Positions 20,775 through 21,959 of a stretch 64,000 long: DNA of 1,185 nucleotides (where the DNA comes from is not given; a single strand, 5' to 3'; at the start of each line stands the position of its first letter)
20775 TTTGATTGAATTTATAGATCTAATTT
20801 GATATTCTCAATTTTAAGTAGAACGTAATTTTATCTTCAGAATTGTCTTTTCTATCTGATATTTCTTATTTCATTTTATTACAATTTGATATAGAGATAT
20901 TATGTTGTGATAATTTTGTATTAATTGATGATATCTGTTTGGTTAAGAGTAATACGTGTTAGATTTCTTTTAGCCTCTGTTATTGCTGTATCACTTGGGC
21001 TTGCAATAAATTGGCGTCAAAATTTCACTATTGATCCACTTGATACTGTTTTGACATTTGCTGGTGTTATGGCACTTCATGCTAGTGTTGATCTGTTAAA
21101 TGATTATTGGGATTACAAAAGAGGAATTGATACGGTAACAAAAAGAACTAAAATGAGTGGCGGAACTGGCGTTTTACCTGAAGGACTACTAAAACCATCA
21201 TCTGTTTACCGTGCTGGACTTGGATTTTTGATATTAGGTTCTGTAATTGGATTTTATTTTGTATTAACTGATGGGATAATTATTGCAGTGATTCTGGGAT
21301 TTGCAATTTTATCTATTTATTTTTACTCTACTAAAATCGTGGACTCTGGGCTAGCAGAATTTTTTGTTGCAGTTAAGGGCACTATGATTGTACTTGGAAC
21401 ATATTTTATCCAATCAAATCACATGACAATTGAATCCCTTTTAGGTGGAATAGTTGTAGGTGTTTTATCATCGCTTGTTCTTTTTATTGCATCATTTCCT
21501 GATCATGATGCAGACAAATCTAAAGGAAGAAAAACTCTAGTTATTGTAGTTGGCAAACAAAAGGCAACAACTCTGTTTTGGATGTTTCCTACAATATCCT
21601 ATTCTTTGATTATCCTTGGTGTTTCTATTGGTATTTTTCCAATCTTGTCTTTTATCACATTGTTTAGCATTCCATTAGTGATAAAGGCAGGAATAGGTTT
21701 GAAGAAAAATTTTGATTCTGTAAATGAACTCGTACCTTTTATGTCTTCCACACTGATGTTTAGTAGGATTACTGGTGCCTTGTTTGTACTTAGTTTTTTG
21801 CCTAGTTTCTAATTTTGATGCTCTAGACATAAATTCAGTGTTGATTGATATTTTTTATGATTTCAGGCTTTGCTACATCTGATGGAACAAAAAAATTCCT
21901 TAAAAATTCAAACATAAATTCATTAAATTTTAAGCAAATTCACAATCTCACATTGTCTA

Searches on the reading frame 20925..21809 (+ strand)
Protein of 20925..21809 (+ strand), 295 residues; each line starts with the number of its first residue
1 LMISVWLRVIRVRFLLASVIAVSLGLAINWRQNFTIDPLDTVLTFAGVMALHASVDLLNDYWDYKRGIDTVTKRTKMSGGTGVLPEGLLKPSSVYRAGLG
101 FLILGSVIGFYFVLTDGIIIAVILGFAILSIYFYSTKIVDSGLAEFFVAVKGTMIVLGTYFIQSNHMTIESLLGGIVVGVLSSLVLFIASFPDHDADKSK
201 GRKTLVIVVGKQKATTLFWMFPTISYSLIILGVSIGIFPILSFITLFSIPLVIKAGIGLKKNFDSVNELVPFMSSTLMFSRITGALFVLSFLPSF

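Call 8: find_related_loci(query=window:20925-21809:+, collection=genome_contigs, flank=3000)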
Query window:20925-21809:+ (295 aa) in genome_contigs; peptide patterns used: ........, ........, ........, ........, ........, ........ (x = any residue, [..] = any of these).
460 stretches matched a pattern; 357 encode a relative of the query (tblastn E <= 1e-3); the best 80 are kept; 80 distinct loci.
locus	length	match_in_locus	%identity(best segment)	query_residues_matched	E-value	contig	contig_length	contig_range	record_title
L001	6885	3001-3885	92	1-295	9e-179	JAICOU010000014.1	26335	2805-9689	MAG: Nitrososphaeraceae archaeon isolate SCK_bin.6 k141_2091926_length_26335_cov_26.8391, whole genome shotgun sequence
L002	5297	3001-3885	91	1-295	5e-178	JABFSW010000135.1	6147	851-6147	MAG: Nitrosarchaeum sp. isolate WB-IL-22 seq_7794, whole genome shotgun sequence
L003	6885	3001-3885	91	1-295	8e-175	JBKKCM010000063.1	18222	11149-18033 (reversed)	MAG: Nitrosarchaeum sp. isolate swi_bin.49 k127_12271772, whole genome shotgun sequence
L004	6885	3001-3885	88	1-295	2e-172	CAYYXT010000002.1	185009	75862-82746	MAG TPA_asm: uncultured Nitrosopumilaceae archaeon isolate SRP136066_co1_402 genome assembly, contig: NODE_25_length_185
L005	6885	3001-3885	87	1-295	3e-170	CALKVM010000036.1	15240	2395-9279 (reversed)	MAG: uncultured Candidatus Nitrosoarchaeum sp. isolate LH-05nov19-164 genome assembly, contig: LH-05nov19-C8814, whole g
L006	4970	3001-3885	88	1-295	1e-172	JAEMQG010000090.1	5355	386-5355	MAG: Nitrosopumilus sp. isolate 2017_B01_C_10_2 c_000000055172, whole genome shotgun sequence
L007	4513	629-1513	88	1-295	9e-171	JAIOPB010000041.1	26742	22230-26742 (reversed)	MAG: Nitrosarchaeum sp. isolate LakeFargette_0920_ALND_MAG_33_12 LacPavin_0920_ALND_scaffold_412132, whole genome shotgu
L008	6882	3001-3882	85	1-294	5e-166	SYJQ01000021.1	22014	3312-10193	MAG: Nitrosopumilaceae archaeon isolate F1-80-MAGs016 F1-80__c151080, whole genome shotgun sequence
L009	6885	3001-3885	87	1-295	3e-165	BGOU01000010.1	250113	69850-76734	Nitrosarchaeum sp. BD3 DNA, tig00039879, whole genome shotgun sequence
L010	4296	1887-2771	83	1-295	5e-169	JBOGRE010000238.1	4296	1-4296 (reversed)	MAG: Nitrosarchaeum sp. isolate H1-B1_metabat2.bin.78 k127_71312, whole genome shotgun sequence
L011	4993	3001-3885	83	1-295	6e-163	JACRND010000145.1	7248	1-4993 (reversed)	MAG: Nitrosarchaeum sp. isolate NC_groundwater_1925_Pr3_S-0.2um_34_2 scaffold_641070, whole genome shotgun sequence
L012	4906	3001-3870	85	1-290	7e-162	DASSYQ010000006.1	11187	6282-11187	MAG TPA_asm: Nitrosarchaeum sp. isolate SMAG_U683 k141_462410, whole genome shotgun sequence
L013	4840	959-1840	84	2-295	6e-162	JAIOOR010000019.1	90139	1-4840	MAG: Nitrosarchaeum sp. isolate LakeFargette_0920_ALND_MAG_33_41 LacPavin_0920_ALND_scaffold_648899, whole genome shotgu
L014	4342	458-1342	82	1-295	6e-161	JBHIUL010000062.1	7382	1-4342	MAG: Nitrosarchaeum sp. isolate TC2-1A-PW_bin.34 TC2-1A-PW_bin.34_contig0062, whole genome shotgun sequence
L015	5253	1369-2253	91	1-295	7e-178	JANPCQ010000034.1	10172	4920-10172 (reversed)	MAG: Nitrosarchaeum sp. isolate VAR_78_metabat_484 VAR_78_k141_3012229, whole genome shotgun sequence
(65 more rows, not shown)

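Call 27: find_related_loci(query=window:20925-21809:+, collection=metagenome_contigs, flank=2500)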
Query window:20925-21809:+ (295 aa) in metagenome_contigs; peptide patterns used: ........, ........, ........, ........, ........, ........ (x = any residue, [..] = any of these).
600 stretches matched a pattern (row limit reached: there are more); 459 encode a relative of the query (tblastn E <= 1e-3); the best 80 are kept; 80 distinct loci.
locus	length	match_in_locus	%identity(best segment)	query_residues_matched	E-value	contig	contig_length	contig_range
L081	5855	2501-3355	92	1-285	4e-173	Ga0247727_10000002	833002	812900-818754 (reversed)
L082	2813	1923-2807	87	1-295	0e+0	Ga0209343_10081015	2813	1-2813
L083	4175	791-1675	88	1-295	7e-176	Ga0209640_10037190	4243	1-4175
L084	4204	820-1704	88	1-295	1e-172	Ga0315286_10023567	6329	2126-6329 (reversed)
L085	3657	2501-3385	88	1-295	5e-175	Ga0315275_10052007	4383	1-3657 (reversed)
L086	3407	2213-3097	87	1-295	5e-177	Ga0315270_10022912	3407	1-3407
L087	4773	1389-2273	87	1-295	5e-171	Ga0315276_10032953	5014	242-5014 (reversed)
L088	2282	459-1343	91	1-295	7e-180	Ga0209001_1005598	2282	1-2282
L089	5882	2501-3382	85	1-294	4e-166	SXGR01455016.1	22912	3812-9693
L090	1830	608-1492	85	1-295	2e-179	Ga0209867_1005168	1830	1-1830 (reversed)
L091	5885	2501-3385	83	1-295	7e-161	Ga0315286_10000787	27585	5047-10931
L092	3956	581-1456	84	1-292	3e-162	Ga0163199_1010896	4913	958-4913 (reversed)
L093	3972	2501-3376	83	1-292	3e-163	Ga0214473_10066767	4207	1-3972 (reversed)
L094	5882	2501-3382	86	1-294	6e-157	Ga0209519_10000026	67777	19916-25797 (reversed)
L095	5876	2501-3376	82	1-292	9e-156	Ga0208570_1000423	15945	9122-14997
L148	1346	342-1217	80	1-292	6e-160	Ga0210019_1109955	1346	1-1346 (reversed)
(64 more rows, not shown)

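Call 31: search_protein_families(library=pfam, proteins=[L094:1706-2302:+, L086:1436-2044:+, window:20925-21809:+], max_evalue=0.01)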
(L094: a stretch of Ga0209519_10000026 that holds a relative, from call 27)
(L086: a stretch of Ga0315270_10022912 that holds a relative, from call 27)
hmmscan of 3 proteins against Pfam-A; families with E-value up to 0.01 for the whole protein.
L094:1706-2302:+ (199 aa): 0 families

L086:1436-2044:+ (203 aa): 0 families

window:20925-21809:+ (295 aa): 1 family
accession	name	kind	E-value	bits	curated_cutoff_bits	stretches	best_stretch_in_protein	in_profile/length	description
PF01040.23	UbiA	-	5.1e-24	85.4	34.2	1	19-256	2-230/250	UbiA prenyltransferase family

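Call 32: find_homologous_proteins(query=L094:1706-2302:+, max_evalue=0.001)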
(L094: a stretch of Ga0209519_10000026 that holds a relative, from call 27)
Query L094:1706-2302:+ (199 aa): 36 proteins with E <= 0.001 among 370 candidates.
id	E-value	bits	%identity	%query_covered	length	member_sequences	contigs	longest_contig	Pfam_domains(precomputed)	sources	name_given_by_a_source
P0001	6.3e-122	423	100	100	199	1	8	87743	-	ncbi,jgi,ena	ncbi:MAG TPA: hypothetical protein VIH04_10075 [Nitrosarchaeum sp.]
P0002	8.6e-121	419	99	100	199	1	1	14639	-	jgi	-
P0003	1.2e-120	418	99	99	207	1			-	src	-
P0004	3.1e-119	414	96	100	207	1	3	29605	-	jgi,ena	-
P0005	5.3e-116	403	99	96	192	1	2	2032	-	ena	-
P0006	1.9e-115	401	99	95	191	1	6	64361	-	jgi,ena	-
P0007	1.4e-110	386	99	91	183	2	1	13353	-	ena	-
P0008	2.7e-110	385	99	91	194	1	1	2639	-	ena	-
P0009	3.4e-104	365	98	77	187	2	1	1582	-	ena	-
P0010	3.8e-96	339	90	80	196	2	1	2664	-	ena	-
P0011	7.2e-88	311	81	80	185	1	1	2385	-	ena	-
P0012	9.1e-88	311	80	80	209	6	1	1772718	-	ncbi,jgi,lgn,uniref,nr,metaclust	ncbi:Hypothetical protein Nlim_1128 [Candidatus Nitrosarchaeum limnium SFB1]|jgi:hypothetical protei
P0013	5.4e-85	302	80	80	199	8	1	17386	-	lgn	-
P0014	1.1e-84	301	77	80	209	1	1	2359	-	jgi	jgi:hypothetical protein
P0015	2.0e-83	297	72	99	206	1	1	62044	-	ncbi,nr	ncbi:MAG: hypothetical protein K8Q89_07530 [Nitrosarchaeum sp.]|nr:hypothetical protein [Nitrosarcha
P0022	1.4e-81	291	77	81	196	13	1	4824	-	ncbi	-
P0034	3.6e-44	169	51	81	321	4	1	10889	PF24269.2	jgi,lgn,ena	-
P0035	7.5e-28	116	45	80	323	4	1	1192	PF24269.2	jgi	-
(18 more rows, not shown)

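Call 34: find_encoding_contigs(protein=P0022, flank=1500, max_places=3)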
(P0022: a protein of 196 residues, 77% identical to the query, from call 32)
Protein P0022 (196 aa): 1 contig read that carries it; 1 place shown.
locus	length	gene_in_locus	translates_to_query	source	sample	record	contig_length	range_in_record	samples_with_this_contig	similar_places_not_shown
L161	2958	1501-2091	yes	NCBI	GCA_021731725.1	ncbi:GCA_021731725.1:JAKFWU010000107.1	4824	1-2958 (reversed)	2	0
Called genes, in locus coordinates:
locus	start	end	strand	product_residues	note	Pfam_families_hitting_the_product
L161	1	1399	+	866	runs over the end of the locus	-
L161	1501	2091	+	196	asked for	-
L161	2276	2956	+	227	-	?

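Call 35: find_encoding_contigs(protein=P0012, flank=1500, max_places=2)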
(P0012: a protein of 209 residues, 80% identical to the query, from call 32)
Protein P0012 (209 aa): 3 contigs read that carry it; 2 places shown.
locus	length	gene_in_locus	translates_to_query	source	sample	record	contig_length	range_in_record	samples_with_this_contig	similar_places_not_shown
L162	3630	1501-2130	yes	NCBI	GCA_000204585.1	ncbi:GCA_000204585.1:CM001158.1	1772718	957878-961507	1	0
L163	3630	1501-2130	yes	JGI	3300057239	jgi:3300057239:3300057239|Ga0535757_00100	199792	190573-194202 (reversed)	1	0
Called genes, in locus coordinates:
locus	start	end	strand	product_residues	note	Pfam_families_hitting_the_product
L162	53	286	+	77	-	PF01037:AsnC_trans_reg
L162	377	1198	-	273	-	PF00127:Copper-bind (weak)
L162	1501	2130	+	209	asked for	-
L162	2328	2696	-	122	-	PF00072:Response_reg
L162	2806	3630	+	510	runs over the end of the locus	PF11271:PorA, PF00512:HisKA, PF02518:HATPase_c, PF14501:HATPase_c_5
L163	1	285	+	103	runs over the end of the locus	PF01037:AsnC_trans_reg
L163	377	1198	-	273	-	PF00127:Copper-bind (weak)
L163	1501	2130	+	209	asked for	-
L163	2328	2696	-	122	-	PF00072:Response_reg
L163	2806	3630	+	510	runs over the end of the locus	PF11271:PorA, PF00512:HisKA, PF02518:HATPase_c, PF14501:HATPase_c_5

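Call 36: find_encoding_contigs(protein=P0015, flank=1500, max_places=2)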
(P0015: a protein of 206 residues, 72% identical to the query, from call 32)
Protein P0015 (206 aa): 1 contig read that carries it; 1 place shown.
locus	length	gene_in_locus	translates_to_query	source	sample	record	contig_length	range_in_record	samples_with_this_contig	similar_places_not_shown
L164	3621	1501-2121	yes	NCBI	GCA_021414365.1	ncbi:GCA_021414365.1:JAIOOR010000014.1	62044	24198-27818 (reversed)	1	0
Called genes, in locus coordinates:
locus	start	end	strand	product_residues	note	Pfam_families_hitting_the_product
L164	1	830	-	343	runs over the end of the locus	PF08240:ADH_N, PF00107:ADH_zinc_N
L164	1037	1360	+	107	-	-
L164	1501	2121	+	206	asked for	-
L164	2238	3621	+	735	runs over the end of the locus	PF03239:FTR1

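Call 43: search_protein_families(library=pfam, proteins=[P0034, P0035, P0012, P0022], max_evalue=1)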
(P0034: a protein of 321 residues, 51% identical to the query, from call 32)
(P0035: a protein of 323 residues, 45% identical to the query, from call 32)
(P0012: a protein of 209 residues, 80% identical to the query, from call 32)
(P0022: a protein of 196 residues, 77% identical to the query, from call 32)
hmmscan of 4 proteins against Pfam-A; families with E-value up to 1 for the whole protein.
P0034 (321 aa): 2 families
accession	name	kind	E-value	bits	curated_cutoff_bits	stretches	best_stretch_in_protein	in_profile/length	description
PF24269.1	DUF7467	-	7.8e-07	30.3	27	1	208-286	34-104/116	Domain of unknown function (DUF7467)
PF22194.2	F-93_WHD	-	0.11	13.1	28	1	129-166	8-46/62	F-93, winged-helix domain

P0035 (323 aa): 1 family
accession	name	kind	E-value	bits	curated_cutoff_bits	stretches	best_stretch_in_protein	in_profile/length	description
PF24269.1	DUF7467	-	3.7e-06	28.1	27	1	242-287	58-103/116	Domain of unknown function (DUF7467)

P0012 (209 aa): 0 families

P0022 (196 aa): 0 families

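Call 51: search_protein_families(library=ncbifam, proteins=[P0022], max_evalue=10)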
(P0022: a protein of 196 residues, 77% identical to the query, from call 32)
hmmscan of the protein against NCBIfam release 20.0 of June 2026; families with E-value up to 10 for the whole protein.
P0022 (196 aa): 2 families
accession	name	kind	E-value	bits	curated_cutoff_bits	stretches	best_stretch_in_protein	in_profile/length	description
NF007091.2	PRK09545.1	equivalog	0.19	10.9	268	1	144-190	120-149/318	zinc ABC transporter substrate-binding protein ZnuA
NF047873.1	ZrgA_Zn_trans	equivalog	3.6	7.1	185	1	159-191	105-144/213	zinc uptake protein ZrgA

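Call 59: predict_structure(alignment_id=A3)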
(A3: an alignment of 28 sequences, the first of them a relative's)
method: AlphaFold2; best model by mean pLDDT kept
length: 196 residues; sequences in the alignment: 28
mean_pLDDT: 65.2   pTM: 0.53
mean pLDDT of the five models: 65.2, 60.9, 59.7, 59.0, 57.5
residues with pLDDT >= 90: 19; 70-90: 84; 50-70: 18; < 50: 75
segments of 3 or more residues with pLDDT < 50: 1-41, 165-196
pLDDT, mean of each block of 10 residues (from residue 1): 44 41 37 39 71 86 90 77 85 79 82 76 82 89 81 74 47 40 36 35
secondary structure, 60 per line:
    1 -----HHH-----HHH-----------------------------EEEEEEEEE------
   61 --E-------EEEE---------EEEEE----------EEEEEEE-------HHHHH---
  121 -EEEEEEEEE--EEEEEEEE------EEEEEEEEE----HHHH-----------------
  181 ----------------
elements in order: E46-54 E71-74 E84-88 E99-105 H113-117 E122-130 E133-140 E147-155 H160-163

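Call 61: fold_search(model_id=the predicted structure, library=pdb)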
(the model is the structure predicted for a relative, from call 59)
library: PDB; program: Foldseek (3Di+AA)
matches with E <= 10: 359; with E <= 0.001: 0
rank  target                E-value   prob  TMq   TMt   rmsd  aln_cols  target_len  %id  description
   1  3zpe                  2.7e-01  0.33  0.24  0.31   6.4       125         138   18  Structure of the carboxy-terminal domain of the turkey type 3 siadenovirus fibre (released 2014-03-12)
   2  4q56_A                2.7e-01  0.23  0.23  0.37   7.2       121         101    8  Structure of Helix aspersa agglutinin with natural glycosylation and N-acetyl-alpha-D-galactosamine (GalNAc) (released 2015-10-14)
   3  2ccv                  2.9e-01  0.23  0.24  0.39   7.1       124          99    8  Structure of Helix Pomatia agglutinin with zinc and N-acetyl-alpha-D- galactoseamine (GalNAc) (released 2006-05-15)
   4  2ce6                  2.9e-01  0.23  0.23  0.37   7.1       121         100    7  Structure of Helix Pomatia agglutinin with no ligands (released 2006-05-15)
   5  4ru5_A                3.2e-01  0.28  0.24  0.09   8.7       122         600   10  Crystal Structure of the Pseudomonas phage phi297 tailspike gp61 (released 2015-11-18)
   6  6cxb                  3.7e-01  0.28  0.24  0.34   7.7       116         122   12  Structure of N-truncated R1-type pyocin tail fiber at 1.7 angstrom resolution (released 2019-02-20)
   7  8x8v                  4.1e-01  0.20  0.23  0.23   8.7       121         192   16  Crystal structure of Cypovirus Polyhedra mutant fused with c-Myc fragment (released 2024-06-05)
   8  2cgy_A                4.1e-01  0.18  0.23  0.36   7.2       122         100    8  STRUCTURE OF HELIX POMATIA AGGLUTININ WITH FORSMANN ANTIGEN (released 2007-03-13)
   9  2x12_A                4.6e-01  0.03  0.13  0.13  17.4       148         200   14  pH-induced modulation of Streptococcus parasanguinis adhesion by Fap1 fimbriae (released 2010-07-07)
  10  2wn2_B                4.9e-01  0.14  0.22  0.19   9.2       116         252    9  Structure of the discoidin I from Dictyostelium discoideum in complex with galactose beta 1-3 galNAc at 1.8 A resoluti (released 2010-05-26)
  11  6ct8                  5.2e-01  0.20  0.18  0.15   6.2        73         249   11  Selenomethionine structure of N-truncated R2-type pyocin tail fiber at 2.6 angstrom resolution (released 2019-02-20)
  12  4cw8                  5.5e-01  0.18  0.23  0.29   6.7       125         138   20  Structure of the carboxy-terminal domain of the turkey type 3 siadenovirus fibre, virulent form (released 2015-04-08)
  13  2w94_A                5.5e-01  0.12  0.21  0.18   7.8       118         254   10  Native structure of the Discoidin I from Dictyostelium discoideum at 1.8 angstrom resolution (released 2010-03-31)
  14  4ru5_C                5.9e-01  0.16  0.22  0.09   7.5       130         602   12  Crystal Structure of the Pseudomonas phage phi297 tailspike gp61 (released 2015-11-18)
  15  8j2q                  5.9e-01  0.09  0.19  0.20  13.8       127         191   16  Crystal structure of Cypovirus Polyhedra mutant fused with c-Myc fragment (released 2024-04-17)
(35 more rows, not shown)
